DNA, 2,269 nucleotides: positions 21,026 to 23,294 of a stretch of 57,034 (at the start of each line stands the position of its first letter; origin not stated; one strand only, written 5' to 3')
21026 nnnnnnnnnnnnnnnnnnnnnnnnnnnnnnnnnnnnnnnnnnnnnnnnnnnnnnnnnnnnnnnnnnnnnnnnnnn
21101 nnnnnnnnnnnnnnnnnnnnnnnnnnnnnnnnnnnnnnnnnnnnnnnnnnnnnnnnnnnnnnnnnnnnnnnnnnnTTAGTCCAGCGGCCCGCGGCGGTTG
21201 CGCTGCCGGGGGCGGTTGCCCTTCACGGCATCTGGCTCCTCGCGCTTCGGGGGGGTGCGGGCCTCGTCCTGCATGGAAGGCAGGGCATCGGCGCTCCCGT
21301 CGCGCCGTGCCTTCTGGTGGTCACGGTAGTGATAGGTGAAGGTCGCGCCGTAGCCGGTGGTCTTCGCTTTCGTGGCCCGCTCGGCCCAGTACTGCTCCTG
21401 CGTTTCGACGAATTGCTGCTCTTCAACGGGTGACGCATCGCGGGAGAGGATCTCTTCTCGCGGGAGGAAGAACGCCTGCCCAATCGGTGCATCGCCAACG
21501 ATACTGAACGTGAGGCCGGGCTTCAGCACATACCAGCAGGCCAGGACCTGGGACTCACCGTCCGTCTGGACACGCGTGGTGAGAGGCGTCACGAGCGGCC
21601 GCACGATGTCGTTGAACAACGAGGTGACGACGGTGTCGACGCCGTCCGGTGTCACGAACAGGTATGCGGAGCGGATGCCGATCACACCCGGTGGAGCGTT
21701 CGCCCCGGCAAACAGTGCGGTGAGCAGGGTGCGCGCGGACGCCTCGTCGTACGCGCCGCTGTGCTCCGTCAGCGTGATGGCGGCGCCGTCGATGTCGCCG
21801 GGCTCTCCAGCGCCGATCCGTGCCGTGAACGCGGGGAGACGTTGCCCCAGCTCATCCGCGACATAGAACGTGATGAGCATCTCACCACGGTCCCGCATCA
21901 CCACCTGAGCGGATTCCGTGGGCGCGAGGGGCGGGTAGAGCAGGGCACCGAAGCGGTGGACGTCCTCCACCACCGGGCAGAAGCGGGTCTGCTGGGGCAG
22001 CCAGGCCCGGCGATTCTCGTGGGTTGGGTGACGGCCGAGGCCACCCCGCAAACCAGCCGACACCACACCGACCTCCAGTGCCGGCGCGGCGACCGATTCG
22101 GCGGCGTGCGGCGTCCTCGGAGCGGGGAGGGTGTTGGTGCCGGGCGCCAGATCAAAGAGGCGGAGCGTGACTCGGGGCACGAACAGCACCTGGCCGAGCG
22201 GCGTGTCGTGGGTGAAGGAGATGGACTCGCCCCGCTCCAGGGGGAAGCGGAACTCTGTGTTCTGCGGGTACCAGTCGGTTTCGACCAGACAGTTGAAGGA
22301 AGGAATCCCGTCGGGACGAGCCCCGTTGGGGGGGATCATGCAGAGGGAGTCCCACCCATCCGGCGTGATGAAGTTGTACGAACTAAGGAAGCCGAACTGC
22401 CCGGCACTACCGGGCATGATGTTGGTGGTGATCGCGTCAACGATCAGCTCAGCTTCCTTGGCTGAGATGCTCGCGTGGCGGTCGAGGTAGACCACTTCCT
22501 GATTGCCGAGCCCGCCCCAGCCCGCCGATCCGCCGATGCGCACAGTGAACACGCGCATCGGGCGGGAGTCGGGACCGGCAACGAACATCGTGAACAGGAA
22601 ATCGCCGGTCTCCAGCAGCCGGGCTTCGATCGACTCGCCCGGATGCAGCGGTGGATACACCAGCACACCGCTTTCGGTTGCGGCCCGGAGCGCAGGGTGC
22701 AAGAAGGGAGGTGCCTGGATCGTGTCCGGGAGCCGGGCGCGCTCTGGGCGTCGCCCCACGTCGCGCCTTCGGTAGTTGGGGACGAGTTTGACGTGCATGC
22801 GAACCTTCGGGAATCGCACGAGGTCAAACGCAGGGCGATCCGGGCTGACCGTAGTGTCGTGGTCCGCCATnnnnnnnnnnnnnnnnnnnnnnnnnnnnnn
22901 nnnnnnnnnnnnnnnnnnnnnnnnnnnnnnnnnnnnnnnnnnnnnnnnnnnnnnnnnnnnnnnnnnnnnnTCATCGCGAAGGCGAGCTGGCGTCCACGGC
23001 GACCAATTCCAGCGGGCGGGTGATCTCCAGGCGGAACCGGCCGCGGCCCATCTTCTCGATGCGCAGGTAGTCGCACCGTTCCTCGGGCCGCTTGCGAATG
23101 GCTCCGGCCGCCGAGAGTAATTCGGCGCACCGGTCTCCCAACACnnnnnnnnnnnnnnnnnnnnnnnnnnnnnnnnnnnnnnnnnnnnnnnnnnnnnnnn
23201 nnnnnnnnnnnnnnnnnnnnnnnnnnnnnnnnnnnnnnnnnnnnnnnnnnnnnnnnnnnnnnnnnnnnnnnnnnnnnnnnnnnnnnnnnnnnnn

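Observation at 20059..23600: IS-bracketed operon: His-bearing 4-TM protein, mini-ORF, three copies of an unassigned ~250-aa domain, and a dedicated ferredoxin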

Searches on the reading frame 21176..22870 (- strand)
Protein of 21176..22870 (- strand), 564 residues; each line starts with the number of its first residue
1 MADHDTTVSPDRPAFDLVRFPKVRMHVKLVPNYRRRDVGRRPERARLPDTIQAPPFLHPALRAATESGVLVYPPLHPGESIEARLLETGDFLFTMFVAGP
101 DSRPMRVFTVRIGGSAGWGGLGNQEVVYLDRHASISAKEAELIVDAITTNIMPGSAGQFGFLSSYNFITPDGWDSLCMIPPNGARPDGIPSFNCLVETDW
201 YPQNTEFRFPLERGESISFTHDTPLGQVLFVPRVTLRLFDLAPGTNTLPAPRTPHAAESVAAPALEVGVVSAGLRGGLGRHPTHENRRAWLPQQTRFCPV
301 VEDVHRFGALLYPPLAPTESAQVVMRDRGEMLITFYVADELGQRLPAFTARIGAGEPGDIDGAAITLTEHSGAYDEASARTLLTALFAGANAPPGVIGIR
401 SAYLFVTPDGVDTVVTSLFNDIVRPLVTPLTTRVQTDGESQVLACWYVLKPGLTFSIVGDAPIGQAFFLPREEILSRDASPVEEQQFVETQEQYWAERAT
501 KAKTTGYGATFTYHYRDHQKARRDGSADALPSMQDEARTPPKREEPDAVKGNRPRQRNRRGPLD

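Call 3: search_protein_families(library=pfam, proteins=[window:21176-22870:-], max_evalue=1)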
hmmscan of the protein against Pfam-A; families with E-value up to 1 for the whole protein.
window:21176-22870:- (564 aa): 1 family
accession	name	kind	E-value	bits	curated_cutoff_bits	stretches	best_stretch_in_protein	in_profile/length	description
PF19541.4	DUF6065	-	5.8e-13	49.3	26.6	2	157-237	85-165/236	Family of unknown function (DUF6065)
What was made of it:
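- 22151..22798 (-): Domain A (residues 1-216 of the AB fusion protein). This is the tail-less paralog. It keeps the W148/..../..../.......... core. It has lost the N-terminal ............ arm motif, R137, R170 and the C-terminal tail. It has its own invariant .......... loop. Carries the significant Pfam DUF6065 hit (call 3).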

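Call 4: search_protein_families(library=ncbifam, proteins=[window:21176-22870:-], max_evalue=1)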
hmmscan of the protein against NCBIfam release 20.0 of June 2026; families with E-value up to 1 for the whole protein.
window:21176-22870:- (564 aa): 0 families

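Call 29: find_homologous_proteins(query=window:21176-22870:-, max_evalue=1e-10)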
Query window:21176-22870:- (564 aa): 16 proteins with E <= 1e-10 among 8000 candidates.
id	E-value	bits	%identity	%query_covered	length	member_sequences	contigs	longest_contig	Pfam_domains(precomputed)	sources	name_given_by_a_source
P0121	0.0e+0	1140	100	88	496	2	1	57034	PF19541.5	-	-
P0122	1.1e-195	670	58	91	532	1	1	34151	PF19541.5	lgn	-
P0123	1.1e-192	660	57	91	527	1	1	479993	PF19541.5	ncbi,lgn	ncbi:MAG: hypothetical protein AMXMBFR23_00640 [Chloroflexota bacterium]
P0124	2.0e-184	633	57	91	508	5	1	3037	PF19541.5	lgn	-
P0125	1.8e-180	620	55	91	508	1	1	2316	PF19541.5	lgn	-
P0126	6.1e-180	618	55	91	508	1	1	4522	PF19541.5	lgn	-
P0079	1.2e-44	171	38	52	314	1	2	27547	-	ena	-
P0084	1.5e-41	161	38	45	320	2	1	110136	-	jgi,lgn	-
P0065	3.7e-41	160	36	48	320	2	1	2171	-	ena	-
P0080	2.3e-40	157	37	47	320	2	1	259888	-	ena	-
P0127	4.6e-36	143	35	48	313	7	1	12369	PF02810.22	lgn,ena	-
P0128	1.7e-30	125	33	51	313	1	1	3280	PF02810.22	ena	-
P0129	4.2e-29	120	32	46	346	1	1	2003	PF02810.22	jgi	jgi:hypothetical protein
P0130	6.6e-29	119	31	50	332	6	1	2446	PF02810.22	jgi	-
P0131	9.8e-29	119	33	46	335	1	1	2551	PF02810.22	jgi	jgi:hypothetical protein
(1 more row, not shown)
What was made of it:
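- Natural AB fusions occur in at least six protein clusters (call 29). A and B are repeatedly fused (call 29).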

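Call 38: find_encoding_contigs(protein=P0122, flank=8000, max_places=2)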
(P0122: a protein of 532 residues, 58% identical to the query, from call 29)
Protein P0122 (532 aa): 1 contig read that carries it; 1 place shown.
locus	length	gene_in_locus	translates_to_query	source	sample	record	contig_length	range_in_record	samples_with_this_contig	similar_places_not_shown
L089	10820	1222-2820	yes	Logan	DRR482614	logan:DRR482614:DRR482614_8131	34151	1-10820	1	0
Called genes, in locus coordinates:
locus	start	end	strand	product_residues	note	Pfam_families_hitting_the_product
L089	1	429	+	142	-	?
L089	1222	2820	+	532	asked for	PF19541:DUF6065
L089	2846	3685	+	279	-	-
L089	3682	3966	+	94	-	PF13237:Fer4_10 (faint), PF14697:Fer4_21 (faint), PF12838:Fer4_7 (weak), PF13484:Fer4_16 (faint), PF00037:Fer4 (weak), PF12797:Fer4_2 (weak)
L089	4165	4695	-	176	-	PF09723:Zn_ribbon_8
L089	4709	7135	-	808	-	PF02515:CoA_transf_3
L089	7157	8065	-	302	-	PF12911:OppC_N (weak), PF00528:BPD_transp_1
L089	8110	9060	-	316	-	PF19300:BPD_transp_1_N (weak), PF00528:BPD_transp_1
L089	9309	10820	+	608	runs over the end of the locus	PF00496:SBP_bac_5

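Call 40: predict_structure(alignment_id=A2)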
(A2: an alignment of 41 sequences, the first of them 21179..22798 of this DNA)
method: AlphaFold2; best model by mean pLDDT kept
length: 540 residues; sequences in the alignment: 41
mean_pLDDT: 87.8   pTM: 0.86
mean pLDDT of the five models: 87.8, 87.5, 86.9, 86.2, 84.7
residues with pLDDT >= 90: 331; 70-90: 158; 50-70: 40; < 50: 11
segments of 3 or more residues with pLDDT < 50: none
pLDDT, mean of each block of 10 residues (from residue 1): 93 94 93 96 96 97 94 94 92 63 92 94 84 89 94 90 86 86 92 96 94 91 79 64 94 93 71 82 93 97 94 96 94 73 89 95 94 96 96 86 90 92 94 95 94 94 91 87 78 88 85 59 54 52
secondary structure, 60 per line:
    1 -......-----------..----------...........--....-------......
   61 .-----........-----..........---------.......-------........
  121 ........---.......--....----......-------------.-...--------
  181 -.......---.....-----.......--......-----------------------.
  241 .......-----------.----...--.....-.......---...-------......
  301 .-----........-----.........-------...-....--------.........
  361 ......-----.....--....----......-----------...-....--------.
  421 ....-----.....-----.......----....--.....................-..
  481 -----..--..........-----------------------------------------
elements in order: E2-7 H31-41 E44-47 E55-61 E67-74 E80-89 E99-105 H113-123 E124-128 E132-138 E141-144 E149-154 E170-172 E182-188 E192-196 E202-208 E211-216 E240-247 H269-273 H275-281 E285-287 E295-301 E307-314 E320-328 E340-343 H352-362 E363-366 E372-376 E379-382 E387-392 E404-406 E408-411 E420-424 E430-434 E440-446 E451-454 H457-477 H490-499
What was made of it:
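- The AB fusion model has pLDDT 87.8 and pTM 0.86, which indicates a confident A-B packing (call 40).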

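Call 42: fold_search(model_id=the predicted structure, library=pdb)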
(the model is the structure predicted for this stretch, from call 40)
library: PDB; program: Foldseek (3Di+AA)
matches with E <= 10: 1174; with E <= 0.001: 1
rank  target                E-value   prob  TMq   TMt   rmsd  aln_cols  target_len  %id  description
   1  2bsy                  9.6e-04  0.99  0.21  0.39   9.8       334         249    7  Epstein Barr Virus dUTPase (released 2005-09-15)
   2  2we2                  1.1e-03  0.99  0.21  0.38   9.2       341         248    7  EBV dUTPase double mutant Gly78Asp-Asp131Ser with dUMP (released 2009-07-07)
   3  8qdo_B                1.1e-03  0.66  0.16  0.19  18.6       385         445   10  Crystal structure of the tegument protein UL82 (pp71) from Human Cytomegalovirus (released 2024-02-28)
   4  2bt1                  3.5e-03  0.97  0.21  0.39  10.3       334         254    7  Epstein Barr Virus dUTPase in complex with a,b-imino dUTP (released 2005-09-15)
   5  2we1                  3.5e-03  0.95  0.20  0.37  11.2       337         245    6  EBV dUTPase mutant Asp131Asn with bound dUMP (released 2009-07-07)
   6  8qdo_A                3.7e-03  0.57  0.17  0.20  17.6       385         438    9  Crystal structure of the tegument protein UL82 (pp71) from Human Cytomegalovirus (released 2024-02-28)
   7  6ccb_C                4.9e-03  0.08  0.09  0.10  25.1       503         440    8  Crystal structure of 253-11 SOSIP trimer in complex with 10-1074 Fab (released 2018-04-04)
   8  3ecy_A                8.9e-03  1.00  0.13  0.52   3.3        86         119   12  Crystal structural analysis of Drosophila melanogaster dUTPase (released 2008-10-07)
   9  6kbc                  1.0e-02  0.06  0.09  0.11  22.2       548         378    9  Crystal structure of CghA with Sch210972 (released 2020-06-24)
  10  7dmo_B                1.0e-02  0.05  0.07  0.10  21.4       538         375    8  Crystal structures of two pericyclases catalyzing [4+2] cycloadditions (released 2021-10-06)
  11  3mdx                  1.2e-02  1.00  0.19  0.65   6.5       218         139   11  Crystal structure of deoxyuridine 5-triphosphate nucleotidohydrolase from Brucella melitensis, rhombohedral crystal form (released 2010-04-21)
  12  2r9q_A                1.2e-02  0.41  0.19  0.26  14.9       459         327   10  Crystal structure of 2'-deoxycytidine 5'-triphosphate deaminase from Agrobacterium tumefaciens (released 2007-10-02)
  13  1q5h_C                1.3e-02  0.99  0.13  0.45   4.9        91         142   10  Human dUTP Pyrophosphatase complex with dUDP (released 2003-08-19)
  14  3mbq_B                1.4e-02  1.00  0.20  0.71   5.5       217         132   10  Crystal structure of deoxyuridine 5-triphosphate nucleotidohydrolase from Brucella melitensis, orthorhombic crystal fo (released 2010-04-21)
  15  2r9q_D                1.5e-02  0.66  0.22  0.32  15.0       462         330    9  Crystal structure of 2'-deoxycytidine 5'-triphosphate deaminase from Agrobacterium tumefaciens (released 2007-10-02)
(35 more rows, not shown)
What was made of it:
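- Closest known: Monomeric herpesvirus. Same: 2bsy is the top Foldseek hit for the AB fusion (E 9.6e-4; call 42).
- Foldseek also hits HCMV pp71 and other non-catalytic dUTPase-related proteins (call 42).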

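Call 65: find_encoding_contigs(protein=P0123, flank=8000, max_places=1)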
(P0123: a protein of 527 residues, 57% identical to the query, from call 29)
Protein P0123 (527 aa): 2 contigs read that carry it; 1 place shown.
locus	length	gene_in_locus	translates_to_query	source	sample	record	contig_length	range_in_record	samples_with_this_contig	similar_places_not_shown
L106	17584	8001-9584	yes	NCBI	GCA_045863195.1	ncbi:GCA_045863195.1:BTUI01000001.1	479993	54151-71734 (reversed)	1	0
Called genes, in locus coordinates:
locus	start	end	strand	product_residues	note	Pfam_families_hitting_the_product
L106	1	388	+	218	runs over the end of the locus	PF01510:Amidase_2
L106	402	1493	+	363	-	PF01636:APH, PF02958:EcKL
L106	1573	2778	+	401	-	PF02515:CoA_transf_3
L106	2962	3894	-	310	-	PF01636:APH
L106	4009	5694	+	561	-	PF00999:Na_H_Exchanger, PF02254:TrkA_N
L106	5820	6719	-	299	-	PF04018:VCA0040-like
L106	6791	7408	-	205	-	-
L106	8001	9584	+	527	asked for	PF19541:DUF6065 (faint)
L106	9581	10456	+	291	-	-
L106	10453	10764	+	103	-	PF12837:Fer4_6 (faint), PF13237:Fer4_10 (faint), PF14697:Fer4_21 (faint), PF12838:Fer4_7 (faint), PF13484:Fer4_16 (faint), PF00037:Fer4 (weak), PF12797:Fer4_2 (weak)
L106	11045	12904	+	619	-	-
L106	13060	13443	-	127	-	-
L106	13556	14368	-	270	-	-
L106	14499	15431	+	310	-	PF09754:PAC2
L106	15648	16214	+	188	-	PF00156:Pribosyltran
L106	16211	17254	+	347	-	PF02729:OTCace_N, PF00185:OTCace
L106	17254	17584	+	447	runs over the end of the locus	PF01979:Amidohydro_1, PF07969:Amidohydro_3 (weak), PF12890:DHOase, PF07969:Amidohydro_3 (weak)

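Call 66: find_encoding_contigs(protein=P0126, flank=5000, max_places=1)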
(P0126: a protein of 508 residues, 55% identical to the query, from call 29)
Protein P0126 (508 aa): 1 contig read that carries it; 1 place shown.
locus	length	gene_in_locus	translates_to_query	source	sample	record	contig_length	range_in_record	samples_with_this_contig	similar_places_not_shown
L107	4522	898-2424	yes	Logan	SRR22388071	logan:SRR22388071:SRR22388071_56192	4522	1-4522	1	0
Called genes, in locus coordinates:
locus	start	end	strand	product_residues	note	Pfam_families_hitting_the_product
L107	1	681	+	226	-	?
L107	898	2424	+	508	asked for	PF19541:DUF6065 (weak)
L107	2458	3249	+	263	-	-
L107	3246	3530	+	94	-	PF13183:Fer4_8 (faint), PF12838:Fer4_7 (weak), PF13484:Fer4_16 (faint), PF00037:Fer4, PF12797:Fer4_2 (weak), PF12837:Fer4_6 (weak)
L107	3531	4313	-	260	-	-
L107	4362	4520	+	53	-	?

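Call 81: search_protein_families(library=padloc, proteins=[window:21176-22798:-], max_evalue=0.01)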
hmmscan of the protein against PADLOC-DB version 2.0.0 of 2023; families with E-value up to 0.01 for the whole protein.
window:21176-22798:- (540 aa): 0 families

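Call 82: search_protein_families(library=phrogs, proteins=[window:21176-22798:-], max_evalue=0.01)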
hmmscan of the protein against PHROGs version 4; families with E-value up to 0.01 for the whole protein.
window:21176-22798:- (540 aa): 0 families

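Call 90: search_protein_families(library=pfam, proteins=[L106:11045-12904:+, L106:6791-7408:-, L107:3531-4313:-], max_evalue=0.001)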
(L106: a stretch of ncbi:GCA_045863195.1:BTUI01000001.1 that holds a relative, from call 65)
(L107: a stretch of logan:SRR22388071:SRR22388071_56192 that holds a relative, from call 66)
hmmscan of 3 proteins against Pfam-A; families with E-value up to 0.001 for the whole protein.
L106:11045-12904:+ (619 aa): 0 families

L106:6791-7408:- (205 aa): 0 families

L107:3531-4313:- (260 aa): 0 families

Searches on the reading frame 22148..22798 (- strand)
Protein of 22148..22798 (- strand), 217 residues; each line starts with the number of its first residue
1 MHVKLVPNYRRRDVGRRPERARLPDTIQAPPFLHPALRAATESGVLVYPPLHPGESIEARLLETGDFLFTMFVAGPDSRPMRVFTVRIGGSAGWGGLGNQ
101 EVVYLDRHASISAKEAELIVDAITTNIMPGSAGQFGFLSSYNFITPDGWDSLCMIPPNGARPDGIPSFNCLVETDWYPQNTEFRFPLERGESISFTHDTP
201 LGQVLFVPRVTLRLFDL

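Call 64: find_related_loci(query=A4, collection=metagenome_contigs, flank=7000)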
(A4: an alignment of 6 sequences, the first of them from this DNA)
Query A4 (217 aa) in metagenome_contigs; peptide patterns used: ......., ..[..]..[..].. (x = any residue, [..] = any of these).
63 stretches matched a pattern; 7 encode a relative of the query (tblastn E <= 1e-3); 7 distinct loci.
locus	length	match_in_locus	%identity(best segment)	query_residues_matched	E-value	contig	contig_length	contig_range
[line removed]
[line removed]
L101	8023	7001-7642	39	1-214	2e-35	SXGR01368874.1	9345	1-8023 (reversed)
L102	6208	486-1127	39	1-214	4e-35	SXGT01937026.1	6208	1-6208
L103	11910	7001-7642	39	1-214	4e-35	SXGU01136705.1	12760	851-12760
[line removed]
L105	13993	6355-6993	50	1-216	3e-60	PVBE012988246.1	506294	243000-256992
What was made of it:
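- Tried and rejected: A metagenome scan for A-type domains recovered only cassettes I already had (call 64).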

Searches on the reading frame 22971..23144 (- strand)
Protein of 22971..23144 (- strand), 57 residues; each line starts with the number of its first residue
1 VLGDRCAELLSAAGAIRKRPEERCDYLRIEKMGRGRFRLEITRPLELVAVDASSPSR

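Call 3: search_protein_families(library=pfam, proteins=[window:22971-23144:-], max_evalue=1)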
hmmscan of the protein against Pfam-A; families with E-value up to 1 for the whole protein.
window:22971-23144:- (57 aa): 0 families

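Call 4: search_protein_families(library=ncbifam, proteins=[window:22971-23144:-], max_evalue=1)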
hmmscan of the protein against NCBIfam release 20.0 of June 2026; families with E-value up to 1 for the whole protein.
window:22971-23144:- (57 aa): 0 families

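Call 81: search_protein_families(library=padloc, proteins=[window:22971-23144:-], max_evalue=0.01)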
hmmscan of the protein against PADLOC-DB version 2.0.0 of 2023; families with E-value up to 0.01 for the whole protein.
window:22971-23144:- (57 aa): 0 families

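Call 82: search_protein_families(library=phrogs, proteins=[window:22971-23144:-], max_evalue=0.01)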
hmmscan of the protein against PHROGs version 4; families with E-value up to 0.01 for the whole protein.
window:22971-23144:- (57 aa): 0 families
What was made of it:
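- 22971..23144 (-): NOT part of the conserved module. This is a 57-aa mini-ORF. Its codon-position GC is coding-like (0.67/0.53/0.83), but it has no homologues. No hit in Pfam, PADLOC or PHROGs (calls 3, 81, 82).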
